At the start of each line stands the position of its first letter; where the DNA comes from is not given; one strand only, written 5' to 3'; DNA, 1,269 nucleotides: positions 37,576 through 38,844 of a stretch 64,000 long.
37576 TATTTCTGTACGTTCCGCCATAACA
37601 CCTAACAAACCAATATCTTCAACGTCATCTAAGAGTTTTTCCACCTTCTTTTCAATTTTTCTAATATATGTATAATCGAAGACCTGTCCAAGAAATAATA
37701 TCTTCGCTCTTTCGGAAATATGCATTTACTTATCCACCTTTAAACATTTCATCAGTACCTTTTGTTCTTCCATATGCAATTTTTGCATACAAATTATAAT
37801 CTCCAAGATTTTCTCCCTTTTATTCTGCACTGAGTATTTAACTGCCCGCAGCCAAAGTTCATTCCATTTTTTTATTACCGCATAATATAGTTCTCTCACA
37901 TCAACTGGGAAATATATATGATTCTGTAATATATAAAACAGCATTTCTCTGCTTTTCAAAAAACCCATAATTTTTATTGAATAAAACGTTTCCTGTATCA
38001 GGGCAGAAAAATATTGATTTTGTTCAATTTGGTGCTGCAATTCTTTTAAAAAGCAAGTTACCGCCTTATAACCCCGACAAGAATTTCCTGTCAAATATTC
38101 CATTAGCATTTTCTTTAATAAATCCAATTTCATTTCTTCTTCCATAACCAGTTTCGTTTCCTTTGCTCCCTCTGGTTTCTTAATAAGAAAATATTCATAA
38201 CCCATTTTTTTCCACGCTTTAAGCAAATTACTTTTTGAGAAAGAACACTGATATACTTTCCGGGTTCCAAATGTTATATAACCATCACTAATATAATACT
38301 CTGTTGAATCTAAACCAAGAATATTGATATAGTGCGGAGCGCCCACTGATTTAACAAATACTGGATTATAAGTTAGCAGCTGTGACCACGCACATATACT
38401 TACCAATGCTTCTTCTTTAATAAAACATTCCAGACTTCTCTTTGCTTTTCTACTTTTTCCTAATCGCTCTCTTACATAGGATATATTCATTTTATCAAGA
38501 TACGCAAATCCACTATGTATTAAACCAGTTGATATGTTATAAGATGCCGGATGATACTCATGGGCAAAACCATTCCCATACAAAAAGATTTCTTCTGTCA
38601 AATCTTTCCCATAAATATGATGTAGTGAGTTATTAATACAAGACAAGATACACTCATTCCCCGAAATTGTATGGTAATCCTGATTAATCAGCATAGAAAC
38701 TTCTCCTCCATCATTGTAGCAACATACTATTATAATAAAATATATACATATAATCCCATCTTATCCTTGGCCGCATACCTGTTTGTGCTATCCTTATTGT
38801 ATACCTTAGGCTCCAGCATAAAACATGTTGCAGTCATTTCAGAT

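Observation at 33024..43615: Candidate new system: AT-rich island encoding a condensation-domain-free thiotemplated amide assembly line plus secreted partners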

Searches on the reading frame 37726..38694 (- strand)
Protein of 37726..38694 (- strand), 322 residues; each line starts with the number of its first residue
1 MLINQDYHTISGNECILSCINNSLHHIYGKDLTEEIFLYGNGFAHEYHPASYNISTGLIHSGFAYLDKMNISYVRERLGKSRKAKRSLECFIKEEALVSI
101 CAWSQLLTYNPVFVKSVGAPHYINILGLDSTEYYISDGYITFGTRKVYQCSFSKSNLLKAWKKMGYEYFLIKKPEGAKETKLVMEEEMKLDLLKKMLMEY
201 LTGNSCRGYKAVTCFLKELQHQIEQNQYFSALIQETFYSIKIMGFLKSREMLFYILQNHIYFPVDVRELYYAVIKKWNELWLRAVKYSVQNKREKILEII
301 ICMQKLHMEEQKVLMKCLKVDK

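Call 4: search_protein_families(library=pfam, max_evalue=0.1, proteins=[window:37726-38694:-])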
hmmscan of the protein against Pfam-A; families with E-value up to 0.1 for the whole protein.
window:37726-38694:- (322 aa): 1 family
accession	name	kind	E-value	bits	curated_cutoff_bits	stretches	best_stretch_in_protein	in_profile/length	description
PF14399.12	BtrH_N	-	0.00056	20.6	29.7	1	21-137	8-133/134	Butirosin biosynthesis protein H, N-terminal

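Call 5: search_protein_families(library=ncbifam, max_evalue=0.1, proteins=[window:37726-38694:-])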
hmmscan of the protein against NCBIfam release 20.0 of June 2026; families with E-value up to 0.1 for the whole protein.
window:37726-38694:- (322 aa): 1 family
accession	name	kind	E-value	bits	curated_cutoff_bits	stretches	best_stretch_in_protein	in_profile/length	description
NF053550.1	DarH_acyl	equivalog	0.0026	16.9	300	1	51-224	55-223/325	BtrH-related acyltransferase DarH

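Call 10: find_homologous_proteins(query=window:37726-38694:-)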
Query window:37726-38694:- (322 aa): 1 proteins with E <= 0.001 among 681 candidates.
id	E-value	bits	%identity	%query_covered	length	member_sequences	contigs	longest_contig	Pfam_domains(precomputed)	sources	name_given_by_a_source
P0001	5.8e-213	724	99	100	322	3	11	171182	-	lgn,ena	-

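Call 11: find_encoding_contigs(protein=P0001, flank=10000, max_places=10)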
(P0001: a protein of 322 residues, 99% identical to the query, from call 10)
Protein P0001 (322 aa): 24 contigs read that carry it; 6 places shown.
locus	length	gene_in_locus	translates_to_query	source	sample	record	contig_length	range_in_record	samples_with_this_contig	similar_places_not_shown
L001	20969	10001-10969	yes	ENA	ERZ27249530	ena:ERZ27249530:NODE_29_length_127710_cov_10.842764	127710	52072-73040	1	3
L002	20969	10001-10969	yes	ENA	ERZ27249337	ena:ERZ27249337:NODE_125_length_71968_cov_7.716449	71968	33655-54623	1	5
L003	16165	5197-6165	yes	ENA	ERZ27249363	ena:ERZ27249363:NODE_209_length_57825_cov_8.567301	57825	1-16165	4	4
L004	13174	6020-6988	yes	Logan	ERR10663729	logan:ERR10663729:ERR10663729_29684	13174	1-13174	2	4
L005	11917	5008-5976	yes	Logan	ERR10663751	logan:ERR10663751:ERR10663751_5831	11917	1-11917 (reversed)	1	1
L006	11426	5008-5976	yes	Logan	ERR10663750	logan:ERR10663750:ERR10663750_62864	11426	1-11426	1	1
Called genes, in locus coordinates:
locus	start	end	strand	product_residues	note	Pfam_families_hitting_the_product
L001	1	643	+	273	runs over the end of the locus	PF00756:Esterase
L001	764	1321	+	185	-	PF00210:Ferritin (faint), PF02915:Rubrerythrin, PF21349:RUBY_RBDX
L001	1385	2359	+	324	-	PF04616:Glyco_hydro_43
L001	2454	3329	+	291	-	PF00126:HTH_1, PF03466:LysR_substrate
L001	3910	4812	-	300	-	PF01609:DDE_Tnp_1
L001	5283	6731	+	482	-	PF00501:AMP-binding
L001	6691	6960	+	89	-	PF00550:PP-binding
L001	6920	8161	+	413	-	PF00501:AMP-binding, PF27533:CapK_C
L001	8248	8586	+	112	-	-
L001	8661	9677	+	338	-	-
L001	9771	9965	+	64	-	-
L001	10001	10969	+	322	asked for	-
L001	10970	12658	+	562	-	PF00501:AMP-binding, PF00550:PP-binding (weak)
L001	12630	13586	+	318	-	-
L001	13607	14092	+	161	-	-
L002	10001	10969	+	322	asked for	-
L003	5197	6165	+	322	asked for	-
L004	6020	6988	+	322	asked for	-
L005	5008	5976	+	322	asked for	-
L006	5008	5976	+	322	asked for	-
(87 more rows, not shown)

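Call 18: search_solved_structures(query=window:37726-38694:-, max_evalue=10)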
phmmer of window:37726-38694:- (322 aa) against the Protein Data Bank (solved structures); distinct sequences matched with E-value up to 10: 1.
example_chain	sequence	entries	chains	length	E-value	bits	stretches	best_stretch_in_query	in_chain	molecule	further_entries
4v6w_CF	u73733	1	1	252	0.87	12.2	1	171-272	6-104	60S ribosomal protein L7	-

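Call 20: search_protein_representatives(protein=window:37726-38694:-)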
Query: 322 residues. Proteins with E-value up to 0.001 (for the whole library): 139; up to 1e-10: 84; up to 1e-30: 5. The best 139 are listed.
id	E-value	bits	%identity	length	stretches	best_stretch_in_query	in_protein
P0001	1.8e-213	723.9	99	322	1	1-322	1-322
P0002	2.7e-66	240.5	36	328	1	1-315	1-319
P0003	4.7e-34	134.6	32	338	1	1-315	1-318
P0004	6.5e-33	130.9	33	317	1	1-313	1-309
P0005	5.4e-31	124.6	28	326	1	1-318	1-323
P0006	1.5e-30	123.1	29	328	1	7-317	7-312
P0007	3.7e-29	118.5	30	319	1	1-317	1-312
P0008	4.1e-27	111.8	29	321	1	1-319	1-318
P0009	5.6e-27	111.4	28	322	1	2-314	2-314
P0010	1.1e-25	107.1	29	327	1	1-317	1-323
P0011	1.2e-25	107.0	29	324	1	1-295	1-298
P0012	3.7e-25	105.4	28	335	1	1-315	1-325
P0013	5.2e-24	101.6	27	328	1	1-316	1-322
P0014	6.2e-24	101.4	27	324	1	10-317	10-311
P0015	1.4e-23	100.3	25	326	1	1-291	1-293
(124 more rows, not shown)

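Call 25: find_encoding_contigs(protein=P0002, flank=10000, max_places=4)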
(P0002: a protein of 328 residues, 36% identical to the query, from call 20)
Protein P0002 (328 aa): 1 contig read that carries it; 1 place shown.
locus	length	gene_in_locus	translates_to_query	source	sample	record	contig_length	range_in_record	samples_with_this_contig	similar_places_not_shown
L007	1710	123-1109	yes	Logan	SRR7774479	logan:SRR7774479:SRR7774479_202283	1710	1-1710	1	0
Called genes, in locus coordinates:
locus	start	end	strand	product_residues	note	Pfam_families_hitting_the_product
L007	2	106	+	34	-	?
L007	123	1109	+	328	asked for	PF14399:BtrH_N (weak)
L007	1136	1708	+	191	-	?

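Call 28: find_related_loci(query=A3, collection=genome_contigs, flank=10000)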
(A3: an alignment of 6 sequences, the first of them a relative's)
Query A3 (338 aa) in genome_contigs; peptide patterns used: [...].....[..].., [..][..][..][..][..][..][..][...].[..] (x = any residue, [..] = any of these).
103 stretches matched a pattern; 2 encode a relative of the query (tblastn E <= 1e-3); 2 distinct loci.
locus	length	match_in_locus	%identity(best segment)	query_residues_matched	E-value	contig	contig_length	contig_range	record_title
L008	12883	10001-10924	35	1-312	7e-50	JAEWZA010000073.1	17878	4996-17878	MAG: Bacillota bacterium isolate OH_SFB_193 k127_804561, whole genome shotgun sequence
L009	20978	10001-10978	27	10-320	9e-28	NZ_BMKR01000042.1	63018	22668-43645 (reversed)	Paenibacillus albidus strain CGMCC 1.16134 sequence042, whole genome shotgun sequence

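Call 33: search_protein_families(library=pfam, max_evalue=0.01, proteins=[L008:224-1966:+, L008:1959-3716:+, L008:3652-4230:+, L008:4237-5559:+, L008:5556-5831:+, L008:5828-7282:+, L008:7296-8528:+, L008:8546-9988:+, L008:9989-11005:+, L008:11008-12453:+])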
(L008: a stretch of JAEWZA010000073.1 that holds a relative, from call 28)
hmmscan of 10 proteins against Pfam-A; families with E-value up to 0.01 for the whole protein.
L008:224-1966:+ (580 aa): 9 families
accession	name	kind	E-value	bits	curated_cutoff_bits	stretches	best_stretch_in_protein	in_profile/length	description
PF00005.33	ABC_tran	-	3.3e-33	115.6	25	1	351-500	1-137/137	ABC transporter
PF00664.28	ABC_membrane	-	1.9e-29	103.7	28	1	19-285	1-269/274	ABC transporter transmembrane region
PF02463.25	SMC_N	-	2.3e-07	30.9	40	1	383-540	102-209/220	RecF/RecN/SMC N terminal domain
PF00270.35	DEAD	-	3.1e-05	24.2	26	1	357-518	10-146/167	DEAD/DEAH box helicase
PF03193.22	RsgA_GTPase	-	5.1e-05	23.6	30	1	330-393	75-138/174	RsgA GTPase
PF13555.12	AAA_29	-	0.0026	17.9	27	1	354-379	15-40/61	P-loop containing region of AAA domain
PF13401.12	AAA_22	-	0.0044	17.8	27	0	364-503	8-97/130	AAA domain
PF01926.29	MMR_HSR1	-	0.0048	17.4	21.9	0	363-392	1-29/113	50S ribosome-binding GTPase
PF20720.3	nSTAND3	-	0.0081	16.3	27.2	0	348-419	4-74/155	Novel STAND NTPase 3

L008:1959-3716:+ (585 aa): 6 families
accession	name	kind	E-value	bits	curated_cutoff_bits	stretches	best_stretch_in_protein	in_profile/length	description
PF00005.33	ABC_tran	-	6.9e-33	114.6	25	1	356-505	1-137/137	ABC transporter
PF00664.28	ABC_membrane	-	4.1e-26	92.7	28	1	34-296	9-272/274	ABC transporter transmembrane region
PF02463.25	SMC_N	-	1.2e-06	28.6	40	1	458-545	135-209/220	RecF/RecN/SMC N terminal domain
PF13401.12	AAA_22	-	0.00018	22.2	27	1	365-524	4-109/130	AAA domain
PF09818.15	ABC_ATPase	-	0.0064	16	23.2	0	449-540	131-220/283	P-loop domain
PF03193.22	RsgA_GTPase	-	0.0069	16.7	30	0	332-397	72-137/174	RsgA GTPase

L008:3652-4230:+ (192 aa): 1 family
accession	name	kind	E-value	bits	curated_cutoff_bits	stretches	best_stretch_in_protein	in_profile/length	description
PF00293.34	NUDIX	-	5.2e-11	43.1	21.1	1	38-157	2-119/134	NUDIX domain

L008:4237-5559:+ (440 aa): 1 family
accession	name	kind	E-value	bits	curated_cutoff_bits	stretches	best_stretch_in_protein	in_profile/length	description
PF04055.27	Radical_SAM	-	6.3e-17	62.7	29.5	1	53-225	1-165/166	Radical SAM superfamily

L008:5556-5831:+ (91 aa): 1 family
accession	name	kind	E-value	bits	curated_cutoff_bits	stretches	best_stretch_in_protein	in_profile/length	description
PF00550.31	PP-binding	-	3e-06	27.8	20.8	1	29-67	19-56/67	Phosphopantetheine attachment site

L008:5828-7282:+ (484 aa): 1 family
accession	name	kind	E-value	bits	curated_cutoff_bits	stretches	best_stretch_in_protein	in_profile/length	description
PF01408.29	GFO_IDH_MocA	-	0.00025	22.1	24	1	83-138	54-107/120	Oxidoreductase family, NAD-binding Rossmann fold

L008:7296-8528:+ (410 aa): 1 family
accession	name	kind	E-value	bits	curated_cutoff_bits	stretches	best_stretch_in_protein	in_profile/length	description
PF00501.34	AMP-binding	-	0.00025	20.4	29.9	1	160-239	246-330/384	AMP-binding enzyme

L008:8546-9988:+ (480 aa): 2 families
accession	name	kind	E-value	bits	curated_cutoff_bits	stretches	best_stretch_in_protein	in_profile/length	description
PF00501.34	AMP-binding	-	1.9e-54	185.4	29.9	1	10-350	4-384/384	AMP-binding enzyme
PF13193.12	AMP-binding_C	-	7.1e-09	36.9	24.5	1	400-476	1-76/76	AMP-binding enzyme C-terminal domain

L008:9989-11005:+ (338 aa): 1 family
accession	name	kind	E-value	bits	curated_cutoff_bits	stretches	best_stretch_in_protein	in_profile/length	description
PF14399.12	BtrH_N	-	4.2e-06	27.5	29.7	1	19-146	1-133/134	Butirosin biosynthesis protein H, N-terminal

L008:11008-12453:+ (481 aa): 2 families
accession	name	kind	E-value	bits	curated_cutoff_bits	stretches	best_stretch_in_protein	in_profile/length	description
PF00501.34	AMP-binding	-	3.5e-60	204.3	29.9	1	27-331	36-383/384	AMP-binding enzyme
PF00550.31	PP-binding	-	6.1e-09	36.4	20.8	1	422-474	17-67/67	Phosphopantetheine attachment site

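Call 34: search_protein_families(library=pfam, max_evalue=0.01, proteins=[L009:1073-2302:+, L009:2299-3315:+, L009:3315-4799:+, L009:4985-6004:+, L009:6018-7367:+, L009:7372-8352:+, L009:8349-9167:+, L009:9103-9957:+, L009:9980-11032:+, L009:16889-18409:+])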
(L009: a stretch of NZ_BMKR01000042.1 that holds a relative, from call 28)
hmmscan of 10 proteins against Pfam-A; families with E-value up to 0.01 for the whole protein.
L009:1073-2302:+ (409 aa): 4 families
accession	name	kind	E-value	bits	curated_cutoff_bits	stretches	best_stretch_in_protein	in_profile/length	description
PF01408.29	GFO_IDH_MocA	-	2.2e-29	103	24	1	51-169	1-119/120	Oxidoreductase family, NAD-binding Rossmann fold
PF22725.1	GFO_IDH_MocA_C3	-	1e-19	71.1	27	1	180-310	3-123/124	GFO/IDH/MocA C-terminal domain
PF02894.22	GFO_IDH_MocA_C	-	8.1e-19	68.7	22.9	1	182-396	1-214/218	Oxidoreductase family, C-terminal alpha/beta domain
PF22685.1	Gal80p_C-like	-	1.2e-07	32.5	29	1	180-312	5-150/152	Gal80p, C-terminal domain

L009:2299-3315:+ (338 aa): 3 families
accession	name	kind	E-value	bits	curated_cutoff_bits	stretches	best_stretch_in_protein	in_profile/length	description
PF04055.27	Radical_SAM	-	2.6e-19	70.4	29.5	1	19-164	2-159/166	Radical SAM superfamily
PF13353.11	Fer4_12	-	1e-06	29.5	22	1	23-124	14-121/137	4Fe-4S single cluster domain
PF17212.9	Tube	-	8.5e-05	23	22.3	1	100-204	59-158/169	Tail tubular protein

L009:3315-4799:+ (494 aa): 2 families
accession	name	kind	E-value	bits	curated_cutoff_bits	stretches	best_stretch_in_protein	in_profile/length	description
PF00501.34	AMP-binding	-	2.8e-71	240.8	29.9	1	9-362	4-384/384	AMP-binding enzyme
PF13193.12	AMP-binding_C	-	2.7e-08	35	24.5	1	412-488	1-76/76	AMP-binding enzyme C-terminal domain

L009:4985-6004:+ (339 aa): 1 family
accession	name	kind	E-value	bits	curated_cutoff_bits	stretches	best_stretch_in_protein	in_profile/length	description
PF01208.23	URO-D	-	1.8e-31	109.9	23.9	1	101-336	102-345/346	Uroporphyrinogen decarboxylase (URO-D)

L009:6018-7367:+ (449 aa): 0 families

L009:7372-8352:+ (326 aa): 11 families
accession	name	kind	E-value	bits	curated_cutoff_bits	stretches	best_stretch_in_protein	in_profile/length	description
PF00005.33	ABC_tran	-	6e-26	92.1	25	1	39-182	2-136/137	ABC transporter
PF13304.12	AAA_21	-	2.6e-14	54.4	27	2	149-214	232-299/304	AAA domain, putative AbiEii toxin, Type IV TA system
PF25199.1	nSTAND_NTPase5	-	0.00016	21.9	34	0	47-75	40-67/145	Novel STAND NTPase 5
PF01695.23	IstB_IS21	-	0.00029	20.9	24.1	0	162-213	143-193/238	IstB-like ATP binding protein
PF02463.25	SMC_N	-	0.00038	20.4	40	0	138-220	123-204/220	RecF/RecN/SMC N terminal domain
PF00004.35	AAA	-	0.00072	20.4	21.2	0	52-71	2-21/131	ATPase family associated with various cellular activities (AAA)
PF13173.12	AAA_14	-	0.0013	19.2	27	0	49-150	3-83/129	AAA domain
PF13401.12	AAA_22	-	0.0048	17.6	27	0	49-103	6-33/130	AAA domain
PF20720.3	nSTAND3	-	0.006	16.7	27.2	0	49-69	18-38/155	Novel STAND NTPase 3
PF13604.12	AAA_30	-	0.0072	16.5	27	0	49-76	19-46/191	AAA domain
PF00448.28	SRP54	-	0.0075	16.4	22.7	0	50-73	3-26/196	SRP54-type protein, GTPase domain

L009:8349-9167:+ (272 aa): 2 families
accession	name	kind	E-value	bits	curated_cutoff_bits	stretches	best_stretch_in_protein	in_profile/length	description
PF06182.17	ABC2_membrane_6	-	9.4e-20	71.8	22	1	44-271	5-229/229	ABC-2 family transporter protein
PF01061.29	ABC2_membrane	-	0.0061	16.6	26.9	1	110-224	88-204/211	ABC-2 type transporter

L009:9103-9957:+ (284 aa): 1 family
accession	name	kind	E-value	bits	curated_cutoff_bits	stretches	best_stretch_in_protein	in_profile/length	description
PF06182.17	ABC2_membrane_6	-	7.9e-44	150.6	22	1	59-283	5-229/229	ABC-2 family transporter protein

L009:9980-11032:+ (350 aa): 1 family
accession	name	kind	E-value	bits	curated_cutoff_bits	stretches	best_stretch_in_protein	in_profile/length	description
PF14399.12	BtrH_N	-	3.9e-16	59.9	29.7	1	13-140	2-133/134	Butirosin biosynthesis protein H, N-terminal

L009:16889-18409:+ (506 aa): 2 families
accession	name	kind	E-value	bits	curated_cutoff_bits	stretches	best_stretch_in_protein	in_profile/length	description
PF00501.34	AMP-binding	-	9e-72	242.4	29.9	1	15-354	5-384/384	AMP-binding enzyme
PF13193.12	AMP-binding_C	-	0.0041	18.5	24.5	1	412-486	1-76/76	AMP-binding enzyme C-terminal domain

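Call 35: find_encoding_contigs(protein=P0003, flank=10000, max_places=3)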
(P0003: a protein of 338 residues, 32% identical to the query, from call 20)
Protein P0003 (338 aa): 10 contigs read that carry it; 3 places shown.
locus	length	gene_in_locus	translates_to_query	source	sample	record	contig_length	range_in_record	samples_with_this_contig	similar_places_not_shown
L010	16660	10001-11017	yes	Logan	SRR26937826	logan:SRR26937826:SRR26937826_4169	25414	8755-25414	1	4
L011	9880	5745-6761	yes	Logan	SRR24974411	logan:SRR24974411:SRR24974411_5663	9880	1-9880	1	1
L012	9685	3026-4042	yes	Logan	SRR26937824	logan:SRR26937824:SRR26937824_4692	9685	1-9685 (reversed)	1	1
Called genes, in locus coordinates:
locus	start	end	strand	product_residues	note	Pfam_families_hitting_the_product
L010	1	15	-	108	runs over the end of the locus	PF13358:DDE_3 (weak)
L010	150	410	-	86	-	-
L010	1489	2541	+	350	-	PF13529:Peptidase_C39_2 (weak)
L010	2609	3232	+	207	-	PF13580:SIS_2, PF01380:SIS (weak)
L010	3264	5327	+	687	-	PF00128:Alpha-amylase, PF14701:hDGE_amylase (faint)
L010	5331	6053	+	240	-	PF02811:PHP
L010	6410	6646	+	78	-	PF00550:PP-binding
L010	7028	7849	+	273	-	PF00561:Abhydrolase_1 (faint), PF00975:Thioesterase, PF12697:Abhydrolase_6 (weak), PF12146:Hydrolase_4, PF03959:FSH1 (faint)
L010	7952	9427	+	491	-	PF00501:AMP-binding, PF13193:AMP-binding_C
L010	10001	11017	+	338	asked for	PF14399:BtrH_N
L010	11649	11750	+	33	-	-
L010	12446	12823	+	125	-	PF13683:rve_3, PF13333:rve_2 (weak)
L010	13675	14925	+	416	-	PF00278:Orn_DAP_Arg_deC, PF02784:Orn_Arg_deC_N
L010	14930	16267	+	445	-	PF18604:PreAtp-grasp, PF02222:ATP-grasp, PF02655:ATP-grasp_3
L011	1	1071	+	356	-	?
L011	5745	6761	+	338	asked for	PF14399:BtrH_N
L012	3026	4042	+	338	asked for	PF14399:BtrH_N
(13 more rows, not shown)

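Call 36: find_encoding_contigs(protein=P0004, flank=10000, max_places=3)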
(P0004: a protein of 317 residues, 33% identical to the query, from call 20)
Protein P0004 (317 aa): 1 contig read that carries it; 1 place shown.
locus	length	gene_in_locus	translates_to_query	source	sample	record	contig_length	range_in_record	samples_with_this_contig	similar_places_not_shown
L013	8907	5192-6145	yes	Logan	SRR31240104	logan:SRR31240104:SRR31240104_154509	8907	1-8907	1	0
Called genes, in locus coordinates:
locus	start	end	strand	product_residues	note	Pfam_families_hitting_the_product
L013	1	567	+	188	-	?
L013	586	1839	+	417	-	PF00278:Orn_DAP_Arg_deC, PF02784:Orn_Arg_deC_N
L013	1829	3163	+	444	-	PF18604:PreAtp-grasp (weak), PF02655:ATP-grasp_3 (weak), PF02786:CPSase_L_D2 (weak), PF02222:ATP-grasp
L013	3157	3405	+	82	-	PF00550:PP-binding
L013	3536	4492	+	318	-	PF01507:PAPS_reduct (weak), PF24167:DUF7411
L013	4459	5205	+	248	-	PF00975:Thioesterase, PF12146:Hydrolase_4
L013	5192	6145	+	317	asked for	PF14399:BtrH_N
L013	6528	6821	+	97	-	-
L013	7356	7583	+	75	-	PF22483:Mu-transpos_C_2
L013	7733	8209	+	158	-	PF01695:IstB_IS21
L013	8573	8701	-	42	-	-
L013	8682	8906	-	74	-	?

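Call 46: find_related_loci(query=A3, collection=metagenome_contigs, flank=10000)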
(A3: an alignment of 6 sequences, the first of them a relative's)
Query A3 (338 aa) in metagenome_contigs; peptide patterns used: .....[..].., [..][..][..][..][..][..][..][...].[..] (x = any residue, [..] = any of these).
171 stretches matched a pattern; 4 encode a relative of the query (tblastn E <= 1e-3); 4 distinct loci.
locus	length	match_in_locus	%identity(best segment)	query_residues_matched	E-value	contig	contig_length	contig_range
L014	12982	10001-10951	30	1-313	5e-36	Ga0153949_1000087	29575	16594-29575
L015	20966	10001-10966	27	1-320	3e-34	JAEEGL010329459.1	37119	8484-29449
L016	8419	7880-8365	32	96-256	8e-21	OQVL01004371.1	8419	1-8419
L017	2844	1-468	38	134-296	2e-20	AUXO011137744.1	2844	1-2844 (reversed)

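Call 48: predict_structure(alignment_id=A1)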
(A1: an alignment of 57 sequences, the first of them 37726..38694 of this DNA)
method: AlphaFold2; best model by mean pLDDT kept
length: 322 residues; sequences in the alignment: 57
mean_pLDDT: 95.1   pTM: 0.91
mean pLDDT of the five models: 95.1, 94.8, 94.7, 94.2, 93.6
residues with pLDDT >= 90: 298; 70-90: 16; 50-70: 8; < 50: 0
segments of 3 or more residues with pLDDT < 50: none
pLDDT, mean of each block of 10 residues (from residue 1): 95 95 96 96 97 94 96 97 98 98 97 92 98 96 83 98 98 80 91 97 96 98 97 95 94 95 96 98 98 98 98 97 71
secondary structure, 60 per line:
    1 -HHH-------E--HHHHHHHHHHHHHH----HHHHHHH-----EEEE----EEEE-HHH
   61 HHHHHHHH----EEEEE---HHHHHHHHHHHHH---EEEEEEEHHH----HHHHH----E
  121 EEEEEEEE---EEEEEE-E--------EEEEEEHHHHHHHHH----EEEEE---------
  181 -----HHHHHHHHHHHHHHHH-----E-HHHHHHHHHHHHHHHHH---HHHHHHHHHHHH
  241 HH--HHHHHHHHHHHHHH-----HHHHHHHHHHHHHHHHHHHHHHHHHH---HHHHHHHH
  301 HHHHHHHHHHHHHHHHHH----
elements in order: H15-28 H33-39 E45-48 E53-56 H58-68 E73-77 H81-93 E97-103 H111-115 E120-128 E132-137 E148-153 H154-162 E167-171 H186-201 H209-225 H229-242 H245-258 H264-289 H293-318

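Call 53: fold_search(model_id=the predicted structure, library=pdb)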
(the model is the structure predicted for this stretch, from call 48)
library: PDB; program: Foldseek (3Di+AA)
matches with E <= 10: 514; with E <= 0.001: 20
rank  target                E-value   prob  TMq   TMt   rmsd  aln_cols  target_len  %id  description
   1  8gs1_D                2.7e-09  1.00  0.67  0.65   5.2       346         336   12  Crystal structure of AziU2-U3 complex from Streptomyces sahachiroi NRRL2485 (released 2023-09-06)
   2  7wuw_C                3.7e-09  1.00  0.67  0.66   5.3       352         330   12  Crystal structure of AziU3/U2 from Streptomyces sahachiroi (released 2022-09-07)
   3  8gs1_B                5.0e-09  1.00  0.65  0.64   5.3       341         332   12  Crystal structure of AziU2-U3 complex from Streptomyces sahachiroi NRRL2485 (released 2023-09-06)
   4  9qvp_A                2.1e-08  1.00  0.68  0.71   4.4       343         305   12  Crystal structure of the CtaG_H128A variant from Ruminiclostridium cellulolyticum (P2(1)2(1)2(1)-medium) (released 2025-10-01)
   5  9qvq_B                3.9e-08  1.00  0.69  0.72   4.4       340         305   12  Crystal structure of the CtaG_H128A variant from Ruminiclostridium cellulolyticum in complex with PHBA (P2(1)-medium) (released 2025-10-01)
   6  7yn1_B                6.2e-08  1.00  0.61  0.57   6.3       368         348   12  Crystal structure of selenomethionine labeled CcbD (released 2023-08-02)
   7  9qvo                  6.9e-08  1.00  0.68  0.71   4.4       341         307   12  Crystal structure of the CtaG_H128A variant from Ruminiclostridium cellulolyticum (P2(1)-small) (released 2025-10-01)
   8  9qvj_A                6.9e-08  1.00  0.67  0.70   4.5       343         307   12  Crystal structure of CtaG from Ruminiclostridium cellulolyticum (P2(1)-medium) (released 2025-10-01)
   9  9qvk                  7.6e-08  1.00  0.67  0.69   4.6       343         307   12  Crystal structure of the CtaG_C11A variant from Ruminiclostridium cellulolyticum (P2(1)-small) (released 2025-10-01)
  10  9qvs                  1.4e-07  1.00  0.68  0.70   4.5       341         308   12  Crystal structure of the CtaG_D144N variant from Ruminiclostridium cellulolyticum (P2(1)-small) (released 2025-10-01)
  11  9quz                  1.8e-07  1.00  0.69  0.72   4.2       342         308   12  Crystal structure of CtaG from Ruminiclostridium cellulolyticum (P2(1)-small) (released 2025-10-01)
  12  7yn1_A                2.4e-07  1.00  0.56  0.53   7.0       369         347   12  Crystal structure of selenomethionine labeled CcbD (released 2023-08-02)
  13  7yn2_B                5.3e-07  1.00  0.60  0.56   6.2       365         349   11  Crystal structure of CcbD with methylthiolincosamide (released 2023-08-02)
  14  9dks_A                5.5e-07  1.00  0.60  0.56   6.3       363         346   10  Crystal structure of CcbD C19S mutant complexed with single PCP domain of CcbZ (released 2025-09-17)
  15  9dkr_B                5.5e-07  1.00  0.58  0.55   6.3       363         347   11  Crystal structure of CcbD complexed with PCP domain of CcbZ (released 2025-10-01)
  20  3erv                  5.2e-04  1.00  0.35  0.55   6.7       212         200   12  Crystal structure of an putative C39-like peptidase from Bacillus anthracis (released 2008-10-14)
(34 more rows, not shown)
